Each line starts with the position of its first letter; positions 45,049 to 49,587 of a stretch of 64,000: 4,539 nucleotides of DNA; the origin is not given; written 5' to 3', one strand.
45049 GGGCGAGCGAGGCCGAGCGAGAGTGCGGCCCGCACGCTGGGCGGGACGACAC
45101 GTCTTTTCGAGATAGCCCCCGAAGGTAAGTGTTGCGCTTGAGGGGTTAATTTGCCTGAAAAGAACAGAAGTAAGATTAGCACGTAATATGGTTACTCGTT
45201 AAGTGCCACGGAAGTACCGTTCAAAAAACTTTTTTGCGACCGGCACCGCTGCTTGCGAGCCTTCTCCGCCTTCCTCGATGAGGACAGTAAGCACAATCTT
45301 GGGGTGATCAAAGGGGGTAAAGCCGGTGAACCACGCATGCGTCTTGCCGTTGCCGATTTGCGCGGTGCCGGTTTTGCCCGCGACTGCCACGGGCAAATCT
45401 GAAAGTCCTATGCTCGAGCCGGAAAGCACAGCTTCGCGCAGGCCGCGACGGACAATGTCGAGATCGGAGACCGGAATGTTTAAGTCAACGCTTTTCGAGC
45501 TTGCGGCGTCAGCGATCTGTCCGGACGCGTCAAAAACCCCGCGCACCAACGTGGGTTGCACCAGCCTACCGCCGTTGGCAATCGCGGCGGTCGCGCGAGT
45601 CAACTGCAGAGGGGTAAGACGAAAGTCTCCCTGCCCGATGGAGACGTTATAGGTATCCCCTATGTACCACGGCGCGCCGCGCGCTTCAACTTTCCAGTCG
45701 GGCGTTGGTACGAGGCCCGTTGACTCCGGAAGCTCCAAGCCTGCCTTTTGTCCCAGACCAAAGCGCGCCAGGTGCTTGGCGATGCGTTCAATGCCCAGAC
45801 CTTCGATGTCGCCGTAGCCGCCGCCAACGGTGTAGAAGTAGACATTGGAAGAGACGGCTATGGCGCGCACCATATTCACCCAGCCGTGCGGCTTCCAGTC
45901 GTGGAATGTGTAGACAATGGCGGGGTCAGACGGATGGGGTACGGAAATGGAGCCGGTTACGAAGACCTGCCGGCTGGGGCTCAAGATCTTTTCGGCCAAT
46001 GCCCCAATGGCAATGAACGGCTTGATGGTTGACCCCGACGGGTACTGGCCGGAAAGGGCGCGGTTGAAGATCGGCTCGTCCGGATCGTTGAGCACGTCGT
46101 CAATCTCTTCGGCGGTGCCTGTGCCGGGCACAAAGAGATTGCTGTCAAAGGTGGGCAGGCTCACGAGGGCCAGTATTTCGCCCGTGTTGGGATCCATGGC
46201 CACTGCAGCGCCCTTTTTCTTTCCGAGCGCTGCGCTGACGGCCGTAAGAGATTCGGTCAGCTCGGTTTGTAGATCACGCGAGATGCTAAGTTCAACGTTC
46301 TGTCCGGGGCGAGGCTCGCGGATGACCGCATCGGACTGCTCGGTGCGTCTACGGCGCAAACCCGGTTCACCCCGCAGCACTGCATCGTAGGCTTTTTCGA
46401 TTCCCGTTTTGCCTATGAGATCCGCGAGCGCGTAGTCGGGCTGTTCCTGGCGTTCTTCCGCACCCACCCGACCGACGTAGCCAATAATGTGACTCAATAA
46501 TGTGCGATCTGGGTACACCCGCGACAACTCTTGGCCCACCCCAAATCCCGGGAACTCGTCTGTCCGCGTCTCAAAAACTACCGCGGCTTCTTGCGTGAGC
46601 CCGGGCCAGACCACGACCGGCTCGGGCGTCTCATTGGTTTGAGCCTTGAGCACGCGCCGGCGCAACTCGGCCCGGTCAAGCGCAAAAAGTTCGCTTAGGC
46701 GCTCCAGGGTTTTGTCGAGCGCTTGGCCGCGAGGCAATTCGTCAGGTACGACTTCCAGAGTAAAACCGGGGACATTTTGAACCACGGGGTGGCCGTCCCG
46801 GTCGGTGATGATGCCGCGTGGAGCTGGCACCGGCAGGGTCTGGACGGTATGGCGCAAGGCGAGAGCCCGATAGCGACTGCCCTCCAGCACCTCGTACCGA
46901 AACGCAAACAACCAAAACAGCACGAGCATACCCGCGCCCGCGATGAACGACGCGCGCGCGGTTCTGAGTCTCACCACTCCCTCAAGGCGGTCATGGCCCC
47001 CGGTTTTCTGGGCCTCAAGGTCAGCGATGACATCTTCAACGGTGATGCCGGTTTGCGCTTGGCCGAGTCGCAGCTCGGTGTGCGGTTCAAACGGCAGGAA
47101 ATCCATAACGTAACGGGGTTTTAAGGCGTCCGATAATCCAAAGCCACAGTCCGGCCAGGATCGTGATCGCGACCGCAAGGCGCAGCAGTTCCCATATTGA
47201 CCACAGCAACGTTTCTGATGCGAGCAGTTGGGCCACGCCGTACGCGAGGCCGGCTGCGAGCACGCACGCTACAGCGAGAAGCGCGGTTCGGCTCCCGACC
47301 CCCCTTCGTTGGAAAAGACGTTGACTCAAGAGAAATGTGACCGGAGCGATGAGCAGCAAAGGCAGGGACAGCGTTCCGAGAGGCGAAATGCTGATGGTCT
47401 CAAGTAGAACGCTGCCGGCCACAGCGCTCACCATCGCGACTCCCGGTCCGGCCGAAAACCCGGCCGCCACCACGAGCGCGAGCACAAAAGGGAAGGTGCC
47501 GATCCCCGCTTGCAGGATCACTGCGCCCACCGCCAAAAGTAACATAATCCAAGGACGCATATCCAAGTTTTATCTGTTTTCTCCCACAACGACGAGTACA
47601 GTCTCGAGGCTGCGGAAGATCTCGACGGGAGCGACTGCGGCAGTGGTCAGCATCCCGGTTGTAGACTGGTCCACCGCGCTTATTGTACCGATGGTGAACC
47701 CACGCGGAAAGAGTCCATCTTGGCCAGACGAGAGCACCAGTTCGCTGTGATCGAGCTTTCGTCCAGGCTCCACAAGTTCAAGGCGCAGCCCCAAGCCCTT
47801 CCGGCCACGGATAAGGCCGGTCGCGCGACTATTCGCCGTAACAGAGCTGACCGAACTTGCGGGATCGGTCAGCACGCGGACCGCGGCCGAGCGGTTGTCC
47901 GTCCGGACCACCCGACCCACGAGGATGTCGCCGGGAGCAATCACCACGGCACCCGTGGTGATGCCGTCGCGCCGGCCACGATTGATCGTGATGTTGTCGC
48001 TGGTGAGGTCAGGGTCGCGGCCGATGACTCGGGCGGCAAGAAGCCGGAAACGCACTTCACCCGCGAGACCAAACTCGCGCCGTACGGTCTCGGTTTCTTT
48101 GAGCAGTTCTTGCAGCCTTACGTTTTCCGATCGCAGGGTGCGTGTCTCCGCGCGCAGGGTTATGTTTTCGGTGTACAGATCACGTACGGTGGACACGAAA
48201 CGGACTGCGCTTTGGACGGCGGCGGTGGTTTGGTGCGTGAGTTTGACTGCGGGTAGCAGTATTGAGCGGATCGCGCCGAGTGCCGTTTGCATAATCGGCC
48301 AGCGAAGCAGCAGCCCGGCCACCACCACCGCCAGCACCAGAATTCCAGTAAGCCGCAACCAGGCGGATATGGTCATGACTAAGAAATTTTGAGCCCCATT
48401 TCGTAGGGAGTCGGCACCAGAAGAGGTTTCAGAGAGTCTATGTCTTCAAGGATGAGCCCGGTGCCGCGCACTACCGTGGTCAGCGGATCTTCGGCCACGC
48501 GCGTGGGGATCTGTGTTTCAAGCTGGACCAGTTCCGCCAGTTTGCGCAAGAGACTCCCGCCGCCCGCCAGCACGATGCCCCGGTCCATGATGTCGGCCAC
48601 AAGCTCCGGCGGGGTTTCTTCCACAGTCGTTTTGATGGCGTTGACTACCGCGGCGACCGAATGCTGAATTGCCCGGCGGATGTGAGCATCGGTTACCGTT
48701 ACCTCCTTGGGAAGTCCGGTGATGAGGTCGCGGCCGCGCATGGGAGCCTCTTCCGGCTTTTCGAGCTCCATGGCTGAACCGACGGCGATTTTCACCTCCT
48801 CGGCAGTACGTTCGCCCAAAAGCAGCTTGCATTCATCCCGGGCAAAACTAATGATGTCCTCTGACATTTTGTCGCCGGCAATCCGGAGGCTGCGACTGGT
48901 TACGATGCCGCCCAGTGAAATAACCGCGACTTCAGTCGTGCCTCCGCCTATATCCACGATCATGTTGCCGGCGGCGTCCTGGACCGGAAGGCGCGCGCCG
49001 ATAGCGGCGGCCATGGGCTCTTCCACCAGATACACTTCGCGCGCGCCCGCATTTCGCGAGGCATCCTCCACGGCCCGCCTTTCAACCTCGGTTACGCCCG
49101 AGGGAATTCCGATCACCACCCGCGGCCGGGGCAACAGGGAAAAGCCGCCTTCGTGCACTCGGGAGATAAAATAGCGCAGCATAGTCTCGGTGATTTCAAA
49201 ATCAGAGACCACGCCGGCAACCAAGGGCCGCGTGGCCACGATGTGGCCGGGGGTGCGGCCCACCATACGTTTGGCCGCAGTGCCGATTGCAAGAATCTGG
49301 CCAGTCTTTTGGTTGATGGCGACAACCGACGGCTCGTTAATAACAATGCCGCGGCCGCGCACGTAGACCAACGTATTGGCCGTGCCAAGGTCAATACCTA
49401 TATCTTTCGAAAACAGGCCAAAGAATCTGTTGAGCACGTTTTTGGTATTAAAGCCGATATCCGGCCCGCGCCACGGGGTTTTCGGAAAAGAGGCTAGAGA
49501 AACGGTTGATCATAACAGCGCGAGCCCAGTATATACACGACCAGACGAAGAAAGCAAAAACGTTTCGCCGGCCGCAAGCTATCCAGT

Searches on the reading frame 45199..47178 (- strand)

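Call 23: search_protein_families(library=pfam, proteins=[window:45199-47178:-], max_evalue=0.001)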
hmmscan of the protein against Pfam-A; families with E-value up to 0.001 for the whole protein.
window:45199-47178:- (659 aa): 2 families
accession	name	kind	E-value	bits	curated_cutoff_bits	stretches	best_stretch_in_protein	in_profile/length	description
PF00905.27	Transpeptidase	-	4.2e-55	187.5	22.1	1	323-652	1-298/299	Penicillin binding protein transpeptidase domain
PF03717.20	PBP_dimer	-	4.7e-36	125.3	24.4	1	117-288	2-178/180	Penicillin-binding Protein dimerisation domain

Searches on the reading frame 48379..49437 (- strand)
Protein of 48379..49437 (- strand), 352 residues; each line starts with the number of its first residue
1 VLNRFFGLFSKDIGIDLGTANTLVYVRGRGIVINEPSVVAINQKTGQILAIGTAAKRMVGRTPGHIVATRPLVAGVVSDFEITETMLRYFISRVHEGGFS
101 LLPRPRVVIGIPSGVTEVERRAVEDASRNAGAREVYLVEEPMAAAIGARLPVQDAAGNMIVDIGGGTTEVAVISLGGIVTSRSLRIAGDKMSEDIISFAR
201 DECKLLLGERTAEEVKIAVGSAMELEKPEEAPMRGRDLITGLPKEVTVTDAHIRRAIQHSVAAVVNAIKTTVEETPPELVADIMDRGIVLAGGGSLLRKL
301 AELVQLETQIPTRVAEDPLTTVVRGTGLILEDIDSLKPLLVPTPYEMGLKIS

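Call 23: search_protein_families(library=pfam, proteins=[window:48379-49437:-], max_evalue=0.001)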
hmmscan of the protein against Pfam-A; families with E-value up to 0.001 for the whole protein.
window:48379-49437:- (352 aa): 5 families
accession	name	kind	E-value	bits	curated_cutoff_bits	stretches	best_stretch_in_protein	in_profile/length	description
PF06723.19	MreB_Mbl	-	6.9e-138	459.4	27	1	10-337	1-326/327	MreB/Mbl protein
PF14450.12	FtsA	-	5.8e-12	46.5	31.8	1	160-317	2-112/127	Cell division protein FtsA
PF00012.26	HSP70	-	2.3e-11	43.1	20.6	1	107-203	136-238/599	Hsp70 protein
PF00022.25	Actin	-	4.5e-06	25.9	27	0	36-201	31-189/410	Actin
PF11104.14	PilM_2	-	1.5e-05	24.5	27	0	288-316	278-306/340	Type IV pilus assembly protein PilM;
